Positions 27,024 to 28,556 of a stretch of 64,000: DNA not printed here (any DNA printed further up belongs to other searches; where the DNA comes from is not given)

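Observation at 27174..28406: Secreted caspase-fold (C14-like) pseudo-enzyme with Ca-binding-like loop and membrane anchor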

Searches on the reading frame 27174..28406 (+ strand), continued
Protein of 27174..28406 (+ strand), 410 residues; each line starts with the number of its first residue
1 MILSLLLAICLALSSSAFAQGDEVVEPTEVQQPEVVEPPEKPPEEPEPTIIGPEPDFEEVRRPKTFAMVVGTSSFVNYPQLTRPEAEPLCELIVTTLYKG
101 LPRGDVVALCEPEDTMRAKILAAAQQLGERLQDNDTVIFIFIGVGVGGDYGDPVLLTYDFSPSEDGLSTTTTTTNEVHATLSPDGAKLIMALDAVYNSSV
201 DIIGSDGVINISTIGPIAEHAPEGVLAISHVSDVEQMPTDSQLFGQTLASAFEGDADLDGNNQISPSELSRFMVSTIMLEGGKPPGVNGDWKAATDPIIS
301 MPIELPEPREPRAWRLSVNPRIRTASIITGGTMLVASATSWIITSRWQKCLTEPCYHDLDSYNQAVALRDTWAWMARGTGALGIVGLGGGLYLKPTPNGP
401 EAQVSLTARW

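Call 62: find_encoding_contigs(protein=P0106, flank=5000, max_places=2)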
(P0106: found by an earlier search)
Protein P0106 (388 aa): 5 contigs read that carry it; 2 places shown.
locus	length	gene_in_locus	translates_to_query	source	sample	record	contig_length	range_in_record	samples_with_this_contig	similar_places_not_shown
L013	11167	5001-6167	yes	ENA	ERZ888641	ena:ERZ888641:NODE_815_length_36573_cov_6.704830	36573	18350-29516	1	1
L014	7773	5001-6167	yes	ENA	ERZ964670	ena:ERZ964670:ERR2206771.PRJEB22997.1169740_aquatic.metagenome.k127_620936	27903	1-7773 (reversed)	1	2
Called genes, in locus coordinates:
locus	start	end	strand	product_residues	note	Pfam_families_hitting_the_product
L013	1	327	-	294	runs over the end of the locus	-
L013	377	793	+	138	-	PF10604:Polyketide_cyc2 (weak), PF08327:AHSA1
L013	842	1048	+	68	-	PF01084:Ribosomal_S18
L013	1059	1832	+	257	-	-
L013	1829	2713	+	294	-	PF01571:GCV_T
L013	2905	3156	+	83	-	PF13518:HTH_28 (faint)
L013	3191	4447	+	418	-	PF00108:Thiolase_N, PF02803:Thiolase_C, PF22691:Thiolase_C_1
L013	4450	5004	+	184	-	-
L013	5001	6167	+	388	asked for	PF00656:Peptidase_C14 (weak)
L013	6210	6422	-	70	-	PF19135:DUF5818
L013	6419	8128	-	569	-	PF00082:Peptidase_S8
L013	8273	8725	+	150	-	-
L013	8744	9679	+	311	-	PF24827:AstE_AspA_cat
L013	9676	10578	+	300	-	PF24827:AstE_AspA_cat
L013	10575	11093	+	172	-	PF01470:Peptidase_C15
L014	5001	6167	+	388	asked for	PF00656:Peptidase_C14 (weak)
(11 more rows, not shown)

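Call 68: search_protein_families(library=ncbifam, proteins=[P0018, P0020, P0035, P0008, P0010, P0007, P0009, P0097, P0102, P0103], max_evalue=0.01)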
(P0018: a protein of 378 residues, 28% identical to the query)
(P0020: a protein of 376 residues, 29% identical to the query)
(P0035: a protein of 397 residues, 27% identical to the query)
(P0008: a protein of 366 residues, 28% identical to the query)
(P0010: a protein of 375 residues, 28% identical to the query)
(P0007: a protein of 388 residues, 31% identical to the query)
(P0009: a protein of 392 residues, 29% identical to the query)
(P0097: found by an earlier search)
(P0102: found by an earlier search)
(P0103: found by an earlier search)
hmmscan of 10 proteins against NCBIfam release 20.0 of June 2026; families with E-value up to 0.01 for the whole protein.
P0018 (378 aa): 1 family
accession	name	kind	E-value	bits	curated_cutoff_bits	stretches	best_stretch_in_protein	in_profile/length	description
NF047832.1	caspase_w_EACC1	subfamily_domain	1.2e-16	60.8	140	1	25-233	2-210/211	caspase, EACC1-associated type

P0020 (376 aa): 1 family
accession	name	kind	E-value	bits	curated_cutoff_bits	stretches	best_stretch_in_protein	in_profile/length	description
NF047832.1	caspase_w_EACC1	subfamily_domain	5.2e-12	45.7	140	1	33-237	2-207/211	caspase, EACC1-associated type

P0035 (397 aa): 1 family
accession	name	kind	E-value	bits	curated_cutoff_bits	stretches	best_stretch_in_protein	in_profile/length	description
NF047832.1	caspase_w_EACC1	subfamily_domain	1.8e-11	43.9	140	1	41-245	2-208/211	caspase, EACC1-associated type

P0008 (366 aa): 1 family
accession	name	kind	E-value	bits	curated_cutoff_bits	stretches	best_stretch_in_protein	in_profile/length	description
NF047832.1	caspase_w_EACC1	subfamily_domain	3.8e-11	42.9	140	1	30-231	2-205/211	caspase, EACC1-associated type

P0010 (375 aa): 1 family
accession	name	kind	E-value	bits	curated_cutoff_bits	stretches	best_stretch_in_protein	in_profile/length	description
NF047832.1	caspase_w_EACC1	subfamily_domain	8.3e-10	38.5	140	1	35-240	2-208/211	caspase, EACC1-associated type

P0007 (388 aa): 1 family
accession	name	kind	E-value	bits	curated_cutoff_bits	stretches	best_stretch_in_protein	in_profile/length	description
NF047832.1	caspase_w_EACC1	subfamily_domain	1.2e-12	47.7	140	1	33-234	3-205/211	caspase, EACC1-associated type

P0009 (392 aa): 1 family
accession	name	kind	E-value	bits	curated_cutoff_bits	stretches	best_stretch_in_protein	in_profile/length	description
NF047832.1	caspase_w_EACC1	subfamily_domain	4.2e-13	49.3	140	1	46-251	3-209/211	caspase, EACC1-associated type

P0097 (400 aa): 0 families

P0102 (379 aa): 0 families

P0103 (386 aa): 1 family
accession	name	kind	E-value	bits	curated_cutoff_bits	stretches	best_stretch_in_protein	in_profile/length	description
NF047832.1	caspase_w_EACC1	subfamily_domain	0.0063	16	140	1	71-238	50-200/211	caspase, EACC1-associated type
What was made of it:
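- On NCBIfam NF047832 caspase_w_EACC1: Sister-group proteins score 38-61 bits (call 68).
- Closest known: NCBIfam NF047832 'caspase, EACC1-associated type'. Same: It is the best named match of the sister-group proteins (E 1e-10 to 1e-17, call 68), so it is the nearest curated caspase subfamily.
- Tried and rejected: NCBIfam found no named C-terminal sorting or anchor domain in relatives (call 68).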

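Call 69: search_protein_families(library=padloc, proteins=[P0001, P0097, P0102, P0007, P0018], max_evalue=0.01)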
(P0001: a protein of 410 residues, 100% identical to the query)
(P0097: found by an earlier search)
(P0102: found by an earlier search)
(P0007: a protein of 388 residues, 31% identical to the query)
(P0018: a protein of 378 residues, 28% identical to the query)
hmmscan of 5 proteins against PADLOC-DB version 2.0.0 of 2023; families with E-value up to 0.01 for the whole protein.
P0001 (410 aa): 0 families

P0097 (400 aa): 1 family
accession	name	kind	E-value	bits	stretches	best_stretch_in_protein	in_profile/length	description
PDLC02987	caspase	-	0.0031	14.8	1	58-201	1-130/453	-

P0102 (379 aa): 0 families

P0007 (388 aa): 1 family
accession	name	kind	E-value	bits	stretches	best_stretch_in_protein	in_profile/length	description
PDLC02987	caspase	-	1.1e-11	42.7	1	30-226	2-172/453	-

P0018 (378 aa): 1 family
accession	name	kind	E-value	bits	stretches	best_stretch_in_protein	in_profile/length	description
PDLC02987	caspase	-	2.1e-11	41.7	1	26-267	5-130/453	-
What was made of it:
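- On Anti-phage defence caspase-like proteins (PADLOC): Relatives give only weak partial hits to the generic 'caspase' model (call 69).
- Tried and rejected: PADLOC gave no defence link (call 69).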
